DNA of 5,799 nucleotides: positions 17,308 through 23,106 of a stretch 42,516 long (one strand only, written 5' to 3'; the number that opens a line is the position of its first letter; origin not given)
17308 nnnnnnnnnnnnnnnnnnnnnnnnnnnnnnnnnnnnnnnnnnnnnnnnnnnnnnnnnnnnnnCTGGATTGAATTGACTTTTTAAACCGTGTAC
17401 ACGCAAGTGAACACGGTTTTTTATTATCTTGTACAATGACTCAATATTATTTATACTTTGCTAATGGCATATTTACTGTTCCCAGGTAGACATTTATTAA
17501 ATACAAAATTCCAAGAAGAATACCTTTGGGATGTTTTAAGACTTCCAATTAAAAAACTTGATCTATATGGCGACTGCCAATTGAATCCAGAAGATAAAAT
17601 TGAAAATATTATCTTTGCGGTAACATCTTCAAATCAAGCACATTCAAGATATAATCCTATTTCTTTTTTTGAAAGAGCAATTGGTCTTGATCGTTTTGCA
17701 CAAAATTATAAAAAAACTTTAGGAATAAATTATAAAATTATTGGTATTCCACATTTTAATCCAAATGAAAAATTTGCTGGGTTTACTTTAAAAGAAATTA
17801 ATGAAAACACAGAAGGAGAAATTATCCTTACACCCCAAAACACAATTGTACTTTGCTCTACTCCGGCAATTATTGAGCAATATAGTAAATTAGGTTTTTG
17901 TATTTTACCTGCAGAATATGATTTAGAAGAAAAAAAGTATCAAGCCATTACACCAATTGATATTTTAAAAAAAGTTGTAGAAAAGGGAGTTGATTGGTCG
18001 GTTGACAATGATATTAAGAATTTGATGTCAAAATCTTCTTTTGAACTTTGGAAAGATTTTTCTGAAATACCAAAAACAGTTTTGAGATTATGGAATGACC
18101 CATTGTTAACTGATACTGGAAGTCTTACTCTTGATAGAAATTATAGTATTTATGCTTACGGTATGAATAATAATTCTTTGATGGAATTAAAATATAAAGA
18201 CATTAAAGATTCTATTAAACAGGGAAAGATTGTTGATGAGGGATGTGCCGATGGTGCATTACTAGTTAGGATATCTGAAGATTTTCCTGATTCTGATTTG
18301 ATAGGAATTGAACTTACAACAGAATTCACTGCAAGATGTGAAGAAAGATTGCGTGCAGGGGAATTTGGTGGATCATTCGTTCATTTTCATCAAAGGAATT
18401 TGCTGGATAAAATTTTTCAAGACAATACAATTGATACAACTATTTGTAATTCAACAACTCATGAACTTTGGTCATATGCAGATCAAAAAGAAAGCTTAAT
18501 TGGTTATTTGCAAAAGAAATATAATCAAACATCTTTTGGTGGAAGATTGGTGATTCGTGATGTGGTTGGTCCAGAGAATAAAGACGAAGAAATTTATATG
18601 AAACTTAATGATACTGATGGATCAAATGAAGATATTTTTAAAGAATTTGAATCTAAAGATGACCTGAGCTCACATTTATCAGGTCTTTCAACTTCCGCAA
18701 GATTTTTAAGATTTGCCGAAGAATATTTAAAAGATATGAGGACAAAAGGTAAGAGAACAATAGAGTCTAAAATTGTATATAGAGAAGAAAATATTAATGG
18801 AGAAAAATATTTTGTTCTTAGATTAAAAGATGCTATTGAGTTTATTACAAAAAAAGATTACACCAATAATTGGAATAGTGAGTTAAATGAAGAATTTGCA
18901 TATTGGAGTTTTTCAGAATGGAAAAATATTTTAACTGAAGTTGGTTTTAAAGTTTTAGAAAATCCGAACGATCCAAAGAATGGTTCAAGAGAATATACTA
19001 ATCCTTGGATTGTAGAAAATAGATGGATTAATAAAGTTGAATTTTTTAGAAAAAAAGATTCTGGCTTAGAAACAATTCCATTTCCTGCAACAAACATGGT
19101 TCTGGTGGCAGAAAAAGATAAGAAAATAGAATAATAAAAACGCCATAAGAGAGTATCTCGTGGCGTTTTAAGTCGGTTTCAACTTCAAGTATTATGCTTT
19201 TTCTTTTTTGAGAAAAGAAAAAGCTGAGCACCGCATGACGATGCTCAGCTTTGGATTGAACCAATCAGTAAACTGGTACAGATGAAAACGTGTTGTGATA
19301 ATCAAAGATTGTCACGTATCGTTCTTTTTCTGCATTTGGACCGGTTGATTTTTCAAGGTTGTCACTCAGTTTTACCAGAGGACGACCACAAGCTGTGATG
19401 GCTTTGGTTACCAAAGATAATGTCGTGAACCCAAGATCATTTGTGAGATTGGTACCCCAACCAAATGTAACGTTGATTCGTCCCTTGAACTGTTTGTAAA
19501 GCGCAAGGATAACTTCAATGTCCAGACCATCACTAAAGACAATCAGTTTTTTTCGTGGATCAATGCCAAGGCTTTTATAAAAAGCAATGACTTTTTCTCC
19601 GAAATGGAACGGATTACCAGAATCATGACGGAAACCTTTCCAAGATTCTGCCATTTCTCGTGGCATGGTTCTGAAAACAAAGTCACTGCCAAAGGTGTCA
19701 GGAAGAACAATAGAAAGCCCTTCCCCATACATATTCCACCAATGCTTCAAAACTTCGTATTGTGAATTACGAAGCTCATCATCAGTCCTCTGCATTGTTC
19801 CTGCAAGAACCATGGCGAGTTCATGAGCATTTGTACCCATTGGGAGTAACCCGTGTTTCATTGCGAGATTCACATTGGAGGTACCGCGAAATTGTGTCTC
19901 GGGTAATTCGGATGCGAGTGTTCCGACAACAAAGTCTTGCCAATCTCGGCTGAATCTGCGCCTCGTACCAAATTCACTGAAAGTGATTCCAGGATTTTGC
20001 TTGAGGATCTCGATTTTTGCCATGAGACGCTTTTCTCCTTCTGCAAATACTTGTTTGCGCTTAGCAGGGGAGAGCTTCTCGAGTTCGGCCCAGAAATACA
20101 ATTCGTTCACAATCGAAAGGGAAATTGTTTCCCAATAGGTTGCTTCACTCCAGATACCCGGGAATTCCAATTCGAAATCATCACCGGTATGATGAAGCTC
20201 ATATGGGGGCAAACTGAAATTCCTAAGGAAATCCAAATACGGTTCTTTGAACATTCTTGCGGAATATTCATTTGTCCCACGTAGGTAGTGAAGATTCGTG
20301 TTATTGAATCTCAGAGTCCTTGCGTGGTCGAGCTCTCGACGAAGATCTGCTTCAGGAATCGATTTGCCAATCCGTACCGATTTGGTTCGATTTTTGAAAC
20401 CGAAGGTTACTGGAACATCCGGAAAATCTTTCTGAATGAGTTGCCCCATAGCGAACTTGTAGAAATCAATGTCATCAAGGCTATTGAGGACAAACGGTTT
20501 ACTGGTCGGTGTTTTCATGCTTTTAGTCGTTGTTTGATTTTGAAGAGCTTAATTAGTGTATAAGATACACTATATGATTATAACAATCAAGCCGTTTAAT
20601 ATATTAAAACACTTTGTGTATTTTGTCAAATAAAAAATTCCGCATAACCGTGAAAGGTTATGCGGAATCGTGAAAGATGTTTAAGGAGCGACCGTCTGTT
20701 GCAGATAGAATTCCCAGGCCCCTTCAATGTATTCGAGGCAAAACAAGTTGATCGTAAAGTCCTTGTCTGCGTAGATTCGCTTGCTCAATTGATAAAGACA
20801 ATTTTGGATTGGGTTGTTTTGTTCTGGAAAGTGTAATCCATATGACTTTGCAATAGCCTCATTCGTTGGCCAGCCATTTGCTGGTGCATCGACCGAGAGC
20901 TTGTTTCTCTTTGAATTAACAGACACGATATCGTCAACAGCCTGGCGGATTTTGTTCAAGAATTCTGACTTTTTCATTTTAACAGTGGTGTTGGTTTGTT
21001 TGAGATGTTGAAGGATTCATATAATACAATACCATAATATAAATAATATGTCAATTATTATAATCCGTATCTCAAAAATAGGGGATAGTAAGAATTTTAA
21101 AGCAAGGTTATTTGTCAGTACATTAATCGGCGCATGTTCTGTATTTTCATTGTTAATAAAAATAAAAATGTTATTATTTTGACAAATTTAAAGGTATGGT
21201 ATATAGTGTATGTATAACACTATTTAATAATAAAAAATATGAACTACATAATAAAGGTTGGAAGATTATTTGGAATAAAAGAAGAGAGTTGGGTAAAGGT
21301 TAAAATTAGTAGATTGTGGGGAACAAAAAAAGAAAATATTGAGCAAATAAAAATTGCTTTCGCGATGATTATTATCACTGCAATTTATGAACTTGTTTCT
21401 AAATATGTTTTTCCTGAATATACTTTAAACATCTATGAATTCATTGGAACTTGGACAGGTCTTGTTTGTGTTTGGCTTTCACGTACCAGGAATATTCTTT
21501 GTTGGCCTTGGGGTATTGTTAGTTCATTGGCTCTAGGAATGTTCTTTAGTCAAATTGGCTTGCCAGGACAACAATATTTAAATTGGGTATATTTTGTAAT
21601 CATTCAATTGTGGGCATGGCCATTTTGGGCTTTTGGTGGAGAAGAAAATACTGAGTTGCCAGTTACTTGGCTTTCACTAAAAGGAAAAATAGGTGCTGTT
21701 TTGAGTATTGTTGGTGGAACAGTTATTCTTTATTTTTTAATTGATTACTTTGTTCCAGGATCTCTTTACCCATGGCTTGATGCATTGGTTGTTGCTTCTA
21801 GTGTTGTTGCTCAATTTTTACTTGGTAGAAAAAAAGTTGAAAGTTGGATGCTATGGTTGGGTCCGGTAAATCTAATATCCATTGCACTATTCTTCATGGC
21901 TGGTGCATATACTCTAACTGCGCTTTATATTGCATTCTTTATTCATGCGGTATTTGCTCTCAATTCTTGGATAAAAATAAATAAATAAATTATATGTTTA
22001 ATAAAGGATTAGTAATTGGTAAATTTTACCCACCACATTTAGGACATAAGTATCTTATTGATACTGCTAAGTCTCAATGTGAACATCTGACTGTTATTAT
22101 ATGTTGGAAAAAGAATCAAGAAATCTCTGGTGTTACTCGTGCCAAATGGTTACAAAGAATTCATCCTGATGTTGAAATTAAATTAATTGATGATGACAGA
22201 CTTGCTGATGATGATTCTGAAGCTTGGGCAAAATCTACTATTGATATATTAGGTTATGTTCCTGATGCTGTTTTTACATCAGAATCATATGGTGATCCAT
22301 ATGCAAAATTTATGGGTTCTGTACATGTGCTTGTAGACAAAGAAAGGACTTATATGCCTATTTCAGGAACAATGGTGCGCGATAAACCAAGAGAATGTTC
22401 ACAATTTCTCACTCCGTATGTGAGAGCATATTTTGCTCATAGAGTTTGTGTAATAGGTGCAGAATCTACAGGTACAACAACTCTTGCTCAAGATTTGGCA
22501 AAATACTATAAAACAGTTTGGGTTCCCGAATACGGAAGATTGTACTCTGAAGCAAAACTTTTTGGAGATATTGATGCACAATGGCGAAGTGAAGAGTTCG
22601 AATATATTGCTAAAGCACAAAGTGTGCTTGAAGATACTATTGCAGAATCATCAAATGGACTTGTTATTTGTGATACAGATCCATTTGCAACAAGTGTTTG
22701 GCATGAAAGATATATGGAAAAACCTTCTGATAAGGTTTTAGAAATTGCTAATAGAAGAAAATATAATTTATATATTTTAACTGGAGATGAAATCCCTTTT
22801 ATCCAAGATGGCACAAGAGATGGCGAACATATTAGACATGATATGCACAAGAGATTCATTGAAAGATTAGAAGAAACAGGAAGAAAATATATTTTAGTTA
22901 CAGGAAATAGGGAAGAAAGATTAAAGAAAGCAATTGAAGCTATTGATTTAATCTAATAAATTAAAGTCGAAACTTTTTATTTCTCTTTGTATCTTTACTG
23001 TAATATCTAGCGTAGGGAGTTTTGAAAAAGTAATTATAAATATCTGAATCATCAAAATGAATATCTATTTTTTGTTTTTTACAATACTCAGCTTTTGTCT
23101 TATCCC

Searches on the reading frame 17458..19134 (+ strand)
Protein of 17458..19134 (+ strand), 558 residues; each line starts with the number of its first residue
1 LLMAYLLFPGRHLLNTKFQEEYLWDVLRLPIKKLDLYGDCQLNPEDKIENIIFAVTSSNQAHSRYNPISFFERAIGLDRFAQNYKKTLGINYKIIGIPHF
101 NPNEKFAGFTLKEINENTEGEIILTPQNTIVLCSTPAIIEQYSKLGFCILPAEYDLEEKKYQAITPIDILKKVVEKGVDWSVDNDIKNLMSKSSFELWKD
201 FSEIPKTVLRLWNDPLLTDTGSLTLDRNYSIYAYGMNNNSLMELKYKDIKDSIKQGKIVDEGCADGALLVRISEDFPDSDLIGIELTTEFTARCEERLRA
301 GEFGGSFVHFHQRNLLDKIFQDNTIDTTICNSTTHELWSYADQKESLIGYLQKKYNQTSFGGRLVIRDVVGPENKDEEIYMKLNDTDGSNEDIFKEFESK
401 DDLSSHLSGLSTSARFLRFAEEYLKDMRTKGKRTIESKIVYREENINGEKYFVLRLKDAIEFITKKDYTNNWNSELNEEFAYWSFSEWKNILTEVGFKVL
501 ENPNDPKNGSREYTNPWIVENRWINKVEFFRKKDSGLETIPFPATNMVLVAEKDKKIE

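Call 38: search_protein_families(library=pfam, proteins=[window:17458-19134:+], max_evalue=0.001)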
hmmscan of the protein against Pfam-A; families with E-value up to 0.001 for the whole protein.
window:17458-19134:+ (558 aa): 5 families
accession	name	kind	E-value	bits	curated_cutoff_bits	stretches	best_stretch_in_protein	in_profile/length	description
PF13847.12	Methyltransf_31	-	1.9e-09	37.8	27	1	256-379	5-122/145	Methyltransferase domain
PF13649.12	Methyltransf_25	-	8.8e-07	30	27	1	258-338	1-78/97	Methyltransferase domain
PF08242.18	Methyltransf_12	-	9.1e-06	26.8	30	1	261-344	3-82/98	Methyltransferase domain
PF02390.23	Methyltransf_4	-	2.2e-05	24.4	24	1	258-326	5-74/173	Putative methyltransferase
PF08241.18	Methyltransf_11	-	0.00016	22.7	21.2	1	260-341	2-74/95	Methyltransferase domain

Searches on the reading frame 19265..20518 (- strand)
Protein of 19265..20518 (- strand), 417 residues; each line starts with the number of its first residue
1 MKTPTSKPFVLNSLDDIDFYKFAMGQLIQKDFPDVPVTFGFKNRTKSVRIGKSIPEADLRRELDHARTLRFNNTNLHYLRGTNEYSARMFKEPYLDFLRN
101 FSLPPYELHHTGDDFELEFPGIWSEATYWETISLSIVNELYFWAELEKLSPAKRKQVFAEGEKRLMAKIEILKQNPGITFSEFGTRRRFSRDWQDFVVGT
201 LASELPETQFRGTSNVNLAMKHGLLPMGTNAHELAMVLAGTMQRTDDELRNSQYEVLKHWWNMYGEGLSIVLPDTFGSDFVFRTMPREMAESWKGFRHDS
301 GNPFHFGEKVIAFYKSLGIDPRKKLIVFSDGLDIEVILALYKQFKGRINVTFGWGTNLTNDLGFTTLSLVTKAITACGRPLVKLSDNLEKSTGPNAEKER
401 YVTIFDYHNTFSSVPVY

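Call 38: search_protein_families(library=pfam, proteins=[window:19265-20518:-], max_evalue=0.001)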
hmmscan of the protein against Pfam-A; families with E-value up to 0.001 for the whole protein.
window:19265-20518:- (417 aa): 2 families
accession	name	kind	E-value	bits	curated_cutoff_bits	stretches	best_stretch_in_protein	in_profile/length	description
PF04095.22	NAPRTase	-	1.6e-50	172.5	20.8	1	179-405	2-235/239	Nicotinate phosphoribosyltransferase (NAPRTase) family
PF17767.7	NAPRTase_N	-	2.2e-20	73.7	32.6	1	16-138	2-125/125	Nicotinate phosphoribosyltransferase (NAPRTase) N-terminal domain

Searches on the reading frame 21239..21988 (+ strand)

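Call 38: search_protein_families(library=pfam, proteins=[window:21239-21988:+], max_evalue=0.001)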
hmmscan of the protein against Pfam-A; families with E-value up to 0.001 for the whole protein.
window:21239-21988:+ (249 aa): 1 family
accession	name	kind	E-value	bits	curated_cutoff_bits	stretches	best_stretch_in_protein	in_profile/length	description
PF04973.17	NMN_transporter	-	2.4e-37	129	27.3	1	65-246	2-175/175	Nicotinamide mononucleotide transporter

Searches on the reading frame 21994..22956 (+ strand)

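Call 38: search_protein_families(library=pfam, proteins=[window:21994-22956:+], max_evalue=0.001)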
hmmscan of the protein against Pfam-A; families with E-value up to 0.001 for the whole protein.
window:21994-22956:+ (320 aa): 2 families
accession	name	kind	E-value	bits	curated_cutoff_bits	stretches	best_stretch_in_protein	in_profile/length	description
PF13521.12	AAA_28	-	2.9e-34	119.1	27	1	150-309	1-164/164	AAA domain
PF01467.32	CTP_transf_like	-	5.2e-07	30.4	21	1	7-130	2-132/133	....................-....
